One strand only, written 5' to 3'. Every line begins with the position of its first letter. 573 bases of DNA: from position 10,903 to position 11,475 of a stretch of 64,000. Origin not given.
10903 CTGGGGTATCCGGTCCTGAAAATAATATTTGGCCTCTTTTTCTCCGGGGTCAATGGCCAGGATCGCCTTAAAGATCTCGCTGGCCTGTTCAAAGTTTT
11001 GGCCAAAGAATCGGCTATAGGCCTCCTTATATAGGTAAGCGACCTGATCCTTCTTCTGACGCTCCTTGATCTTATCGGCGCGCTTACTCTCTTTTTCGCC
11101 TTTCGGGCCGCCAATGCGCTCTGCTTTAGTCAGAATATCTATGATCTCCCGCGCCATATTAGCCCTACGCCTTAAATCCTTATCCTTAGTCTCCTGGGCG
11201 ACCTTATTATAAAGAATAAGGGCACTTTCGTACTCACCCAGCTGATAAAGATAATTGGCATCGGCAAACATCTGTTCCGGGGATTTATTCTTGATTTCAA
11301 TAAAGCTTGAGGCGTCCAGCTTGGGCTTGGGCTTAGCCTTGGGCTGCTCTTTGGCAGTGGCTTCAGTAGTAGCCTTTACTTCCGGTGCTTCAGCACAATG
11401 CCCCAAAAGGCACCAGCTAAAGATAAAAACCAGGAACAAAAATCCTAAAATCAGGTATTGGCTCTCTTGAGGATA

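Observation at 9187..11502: Unusual 53-aa TPR-like repeat / coiled-coil protein as a possible third component of the TPS system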

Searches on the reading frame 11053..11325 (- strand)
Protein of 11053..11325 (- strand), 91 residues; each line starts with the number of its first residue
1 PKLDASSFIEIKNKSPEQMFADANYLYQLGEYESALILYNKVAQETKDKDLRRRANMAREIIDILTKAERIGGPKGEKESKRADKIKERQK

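Call 45: search_protein_representatives(protein=window:11053-11325:-)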
Query: 91 residues. Proteins with E-value up to 0.001 (for the whole library): 22; up to 1e-10: 12; up to 1e-30: 3. The best 22 are listed.
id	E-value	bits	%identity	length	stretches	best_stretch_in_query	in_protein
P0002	4.5e-48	176.5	77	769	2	1-91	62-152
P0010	2.9e-32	126.2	74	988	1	1-89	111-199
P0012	2.5e-31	123.3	71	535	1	1-91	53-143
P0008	6.4e-30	118.8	71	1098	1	2-91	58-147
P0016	8.8e-21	89.7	52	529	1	4-90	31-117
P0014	1.0e-20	89.5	53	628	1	4-90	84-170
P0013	4.8e-20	87.3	54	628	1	6-89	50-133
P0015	3.6e-16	75.0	48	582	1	4-91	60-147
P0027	1.2e-15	73.4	49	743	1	2-89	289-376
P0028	2.2e-12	63.0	45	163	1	2-86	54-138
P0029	2.6e-12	62.7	39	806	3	3-90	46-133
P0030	9.2e-12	61.0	38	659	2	2-91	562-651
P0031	1.4e-09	54.0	41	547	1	10-89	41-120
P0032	1.8e-08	50.5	30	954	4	4-91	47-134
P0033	1.1e-07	48.0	43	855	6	10-46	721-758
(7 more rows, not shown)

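Call 47: find_encoding_contigs(protein=P0029, flank=6000, max_places=1)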
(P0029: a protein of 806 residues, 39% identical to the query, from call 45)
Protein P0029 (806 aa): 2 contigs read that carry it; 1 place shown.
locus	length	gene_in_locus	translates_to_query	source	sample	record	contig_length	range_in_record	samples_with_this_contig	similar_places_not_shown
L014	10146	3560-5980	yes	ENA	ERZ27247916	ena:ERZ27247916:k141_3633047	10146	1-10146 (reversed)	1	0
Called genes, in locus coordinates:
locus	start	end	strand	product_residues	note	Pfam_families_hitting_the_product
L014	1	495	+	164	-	?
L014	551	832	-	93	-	-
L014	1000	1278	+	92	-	PF01527:HTH_Tnp_1, PF13384:HTH_23 (weak), PF13518:HTH_28 (weak)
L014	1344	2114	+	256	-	PF13276:HTH_21, PF00665:rve, PF13683:rve_3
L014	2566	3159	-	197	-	PF13276:HTH_21, PF00665:rve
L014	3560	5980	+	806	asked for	PF13371:TPR_9 (faint), PF00515:TPR_1 (faint), PF07719:TPR_2 (faint), PF12895:ANAPC3 (faint), PF13174:TPR_6 (faint), PF13181:TPR_8 (faint), PF13424:TPR_12 (faint), PF13428:TPR_14 (faint), +8 more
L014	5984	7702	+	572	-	PF08479:POTRA_2, PF03865:ShlB, PF01103:Omp85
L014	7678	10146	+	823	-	?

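Call 48: find_encoding_contigs(protein=P0032, flank=6000, max_places=1)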
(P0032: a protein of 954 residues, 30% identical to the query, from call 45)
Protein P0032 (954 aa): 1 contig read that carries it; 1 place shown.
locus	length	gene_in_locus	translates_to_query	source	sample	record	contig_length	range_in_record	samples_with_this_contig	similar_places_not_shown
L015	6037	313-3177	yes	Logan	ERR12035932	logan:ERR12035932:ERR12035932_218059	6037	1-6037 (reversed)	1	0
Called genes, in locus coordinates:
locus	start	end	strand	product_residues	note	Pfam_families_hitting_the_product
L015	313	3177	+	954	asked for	PF23914:TPR_CcmH_CycH (faint), PF00515:TPR_1 (faint), PF07719:TPR_2 (faint), PF13371:TPR_9 (faint), PF13428:TPR_14 (faint), PF13432:TPR_16 (faint), PF13525:YfiO (faint), PF14863:Alkyl_sulf_dimr (faint), +6 more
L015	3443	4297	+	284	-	PF13623:SurA_N_2, PF13624:SurA_N_3 (weak), PF13145:Rotamase_2 (faint)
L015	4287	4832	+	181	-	PF00672:HAMP (weak)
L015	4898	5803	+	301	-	PF01565:FAD_binding_4, PF02873:MurB_C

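Call 49: find_encoding_contigs(protein=P0031, flank=6000, max_places=1)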
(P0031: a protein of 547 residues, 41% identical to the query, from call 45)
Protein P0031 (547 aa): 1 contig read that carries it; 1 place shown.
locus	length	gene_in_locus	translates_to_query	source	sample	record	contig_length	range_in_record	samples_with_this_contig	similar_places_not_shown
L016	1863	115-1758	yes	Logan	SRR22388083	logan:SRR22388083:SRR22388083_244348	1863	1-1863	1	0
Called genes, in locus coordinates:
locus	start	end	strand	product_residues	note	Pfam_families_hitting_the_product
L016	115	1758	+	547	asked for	PF24575:TPR_Slam (faint), PF12895:ANAPC3 (faint), PF13432:TPR_16 (faint), PF14863:Alkyl_sulf_dimr (faint), PF23558:TPR_P4H (faint), PF25062:ARM_TT21_N (faint), PF00515:TPR_1 (faint), PF07719:TPR_2 (weak), +9 more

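Call 76: find_homologous_proteins(query=A6, max_evalue=0.001)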
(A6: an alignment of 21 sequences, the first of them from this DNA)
Query A6 (21 sequences) (89 aa, profile of the alignment): 1 proteins with E <= 0.001 among 985 candidates.
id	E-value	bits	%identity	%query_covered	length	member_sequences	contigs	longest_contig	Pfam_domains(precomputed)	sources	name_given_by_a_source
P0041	4.8e-6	44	-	-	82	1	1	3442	-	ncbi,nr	ncbi:MAG: hypothetical protein PHE11_06805, partial [Candidatus Omnitrophica bacterium]|nr:hypotheti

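Call 89: search_solved_structures(query=A6, max_evalue=5)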
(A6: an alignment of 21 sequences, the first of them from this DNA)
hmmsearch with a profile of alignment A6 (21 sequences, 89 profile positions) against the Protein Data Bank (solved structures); distinct sequences matched with E-value up to 5: 81 (the best 60 are shown).
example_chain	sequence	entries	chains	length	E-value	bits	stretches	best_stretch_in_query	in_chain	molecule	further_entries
2kck_A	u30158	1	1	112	2.6e-08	37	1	18-81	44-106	TPR repeat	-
5i9g_C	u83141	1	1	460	9.5e-08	35.2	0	23-39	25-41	pentatricopeptide repeat protein dPPR-U8C2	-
5i9d_A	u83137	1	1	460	1.1e-07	34.9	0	23-39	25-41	pentatricopeptide repeat protein dPPR-U8A2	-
5i9f_A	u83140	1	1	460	1.2e-07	34.9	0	23-39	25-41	pentatricopeptide repeat protein dPPR-U10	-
5i9h_A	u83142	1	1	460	1.2e-07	34.8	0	23-39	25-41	pentatricopeptide repeat protein dPPR-U8G2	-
2vkj_A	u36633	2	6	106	0.00019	24.6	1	9-54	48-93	TM1634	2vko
8j07_m9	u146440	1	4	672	0.00025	24.2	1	15-64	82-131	Outer dynein arm-docking complex subunit 4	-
7rro_I1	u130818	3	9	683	0.00027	24.1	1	15-63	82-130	TTC25 protein | Outer dynein arm-docking complex subunit 4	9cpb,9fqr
9cpc_1C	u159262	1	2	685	0.00077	22.6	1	15-68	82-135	Outer dynein arm-docking complex subunit 4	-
8bda_G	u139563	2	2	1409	0.002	21.3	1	13-38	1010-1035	Intraflagellar transport particle protein 140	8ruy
4ozs_A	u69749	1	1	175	0.0021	21.2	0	23-39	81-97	Alpha solenoid protein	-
2pl2_A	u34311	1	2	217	0.0044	20.2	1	23-42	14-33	Hypothetical conserved protein TTC0263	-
4ui9_X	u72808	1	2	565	0.0066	19.7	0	7-41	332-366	ANAPHASE-PROMOTING COMPLEX SUBUNIT 7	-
5khr_X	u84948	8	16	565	0.0075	19.5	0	7-41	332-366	Anaphase-promoting complex subunit 7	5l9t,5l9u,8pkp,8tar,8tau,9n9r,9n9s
5a31_X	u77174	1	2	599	0.0089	19.3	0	7-41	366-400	ANAPHASE-PROMOTING COMPLEX SUBUNIT 7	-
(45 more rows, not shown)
